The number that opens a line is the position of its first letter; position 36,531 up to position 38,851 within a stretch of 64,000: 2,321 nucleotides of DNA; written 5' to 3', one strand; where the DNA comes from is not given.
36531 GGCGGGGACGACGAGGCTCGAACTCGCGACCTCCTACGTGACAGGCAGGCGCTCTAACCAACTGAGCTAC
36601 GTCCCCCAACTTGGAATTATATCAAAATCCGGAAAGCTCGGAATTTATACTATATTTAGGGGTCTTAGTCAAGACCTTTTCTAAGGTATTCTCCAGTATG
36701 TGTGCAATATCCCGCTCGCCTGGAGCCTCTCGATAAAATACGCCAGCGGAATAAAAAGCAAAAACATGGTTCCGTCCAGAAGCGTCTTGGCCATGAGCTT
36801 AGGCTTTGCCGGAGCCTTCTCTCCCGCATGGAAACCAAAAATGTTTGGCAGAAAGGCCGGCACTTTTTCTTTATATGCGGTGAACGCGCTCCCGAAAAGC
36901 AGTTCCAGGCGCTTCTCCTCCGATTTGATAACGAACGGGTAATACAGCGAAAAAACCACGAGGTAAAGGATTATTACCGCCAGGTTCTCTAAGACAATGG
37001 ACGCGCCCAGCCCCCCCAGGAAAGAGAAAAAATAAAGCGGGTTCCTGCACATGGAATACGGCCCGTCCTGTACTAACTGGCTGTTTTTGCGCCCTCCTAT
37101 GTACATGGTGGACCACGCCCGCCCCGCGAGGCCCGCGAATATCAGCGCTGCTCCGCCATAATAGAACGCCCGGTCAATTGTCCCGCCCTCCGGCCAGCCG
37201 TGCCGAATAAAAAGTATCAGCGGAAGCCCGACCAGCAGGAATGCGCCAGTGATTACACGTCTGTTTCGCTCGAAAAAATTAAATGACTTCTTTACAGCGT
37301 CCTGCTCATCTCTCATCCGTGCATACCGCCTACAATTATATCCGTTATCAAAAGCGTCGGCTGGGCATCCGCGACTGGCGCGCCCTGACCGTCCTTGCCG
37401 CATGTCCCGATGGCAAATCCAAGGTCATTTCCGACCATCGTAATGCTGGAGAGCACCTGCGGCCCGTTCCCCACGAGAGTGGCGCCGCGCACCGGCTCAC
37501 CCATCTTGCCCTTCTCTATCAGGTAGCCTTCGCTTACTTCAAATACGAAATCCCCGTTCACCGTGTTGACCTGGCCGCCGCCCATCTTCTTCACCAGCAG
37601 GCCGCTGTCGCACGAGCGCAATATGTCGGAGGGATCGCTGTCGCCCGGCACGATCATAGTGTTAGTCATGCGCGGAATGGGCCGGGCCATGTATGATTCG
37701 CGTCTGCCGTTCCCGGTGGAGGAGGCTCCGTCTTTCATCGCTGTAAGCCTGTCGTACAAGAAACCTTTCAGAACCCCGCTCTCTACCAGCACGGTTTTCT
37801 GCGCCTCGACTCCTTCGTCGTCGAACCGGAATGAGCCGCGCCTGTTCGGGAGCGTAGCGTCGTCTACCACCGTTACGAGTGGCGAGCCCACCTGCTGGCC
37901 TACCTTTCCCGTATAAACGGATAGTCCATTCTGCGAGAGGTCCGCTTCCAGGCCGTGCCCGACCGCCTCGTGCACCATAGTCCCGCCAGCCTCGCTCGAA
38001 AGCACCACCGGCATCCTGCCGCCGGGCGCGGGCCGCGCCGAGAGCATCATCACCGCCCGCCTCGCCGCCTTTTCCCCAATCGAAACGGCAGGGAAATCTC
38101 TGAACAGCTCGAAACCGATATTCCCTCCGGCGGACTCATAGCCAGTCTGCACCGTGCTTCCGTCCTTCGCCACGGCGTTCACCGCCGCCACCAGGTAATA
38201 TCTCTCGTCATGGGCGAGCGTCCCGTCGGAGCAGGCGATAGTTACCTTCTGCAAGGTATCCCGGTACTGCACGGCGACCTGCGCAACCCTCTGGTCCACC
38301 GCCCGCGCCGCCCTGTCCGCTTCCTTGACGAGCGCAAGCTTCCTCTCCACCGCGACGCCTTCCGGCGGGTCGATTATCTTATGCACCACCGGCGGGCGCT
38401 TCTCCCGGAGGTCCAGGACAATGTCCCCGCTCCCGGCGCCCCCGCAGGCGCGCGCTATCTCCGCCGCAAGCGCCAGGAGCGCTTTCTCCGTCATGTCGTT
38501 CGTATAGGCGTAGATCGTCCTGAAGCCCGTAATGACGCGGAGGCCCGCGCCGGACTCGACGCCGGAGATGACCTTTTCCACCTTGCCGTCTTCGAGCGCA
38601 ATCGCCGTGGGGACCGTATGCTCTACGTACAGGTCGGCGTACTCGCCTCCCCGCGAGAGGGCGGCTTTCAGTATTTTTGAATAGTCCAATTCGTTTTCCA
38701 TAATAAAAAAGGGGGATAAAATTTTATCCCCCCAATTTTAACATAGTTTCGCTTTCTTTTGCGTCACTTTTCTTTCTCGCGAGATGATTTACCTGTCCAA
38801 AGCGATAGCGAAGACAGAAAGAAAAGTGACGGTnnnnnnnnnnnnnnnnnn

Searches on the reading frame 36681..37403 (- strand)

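Call 53: search_protein_families(library=pfam, proteins=[window:36681-37403:-], max_evalue=0.00001)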
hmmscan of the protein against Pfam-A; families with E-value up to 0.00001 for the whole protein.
window:36681-37403:- (240 aa): 2 families
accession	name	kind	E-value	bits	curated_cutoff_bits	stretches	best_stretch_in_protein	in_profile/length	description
PF04191.18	PEMT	-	1.3e-11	45.3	25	1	104-171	36-103/105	Phospholipid methyltransferase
PF04140.19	ICMT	-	2.4e-07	31.5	24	1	93-166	19-93/95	Isoprenylcysteine carboxyl methyltransferase (ICMT) family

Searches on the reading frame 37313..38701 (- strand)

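Call 53: search_protein_families(library=pfam, proteins=[window:37313-38701:-], max_evalue=0.00001)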
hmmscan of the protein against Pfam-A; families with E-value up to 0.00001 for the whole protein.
window:37313-38701:- (462 aa): 3 families
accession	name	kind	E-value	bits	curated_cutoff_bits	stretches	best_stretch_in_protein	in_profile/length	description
PF19289.4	PmbA_TldD_3rd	-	8.7e-74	247.8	22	1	228-459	2-220/220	PmbA/TldA metallopeptidase C-terminal domain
PF19290.4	PmbA_TldD_2nd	-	1.2e-22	80.9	20.9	1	112-220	2-109/109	PmbA/TldA metallopeptidase central domain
PF01523.21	PmbA_TldD_1st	-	1.7e-12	47.8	20.9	1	22-83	1-62/65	PmbA/TldA metallopeptidase domain 1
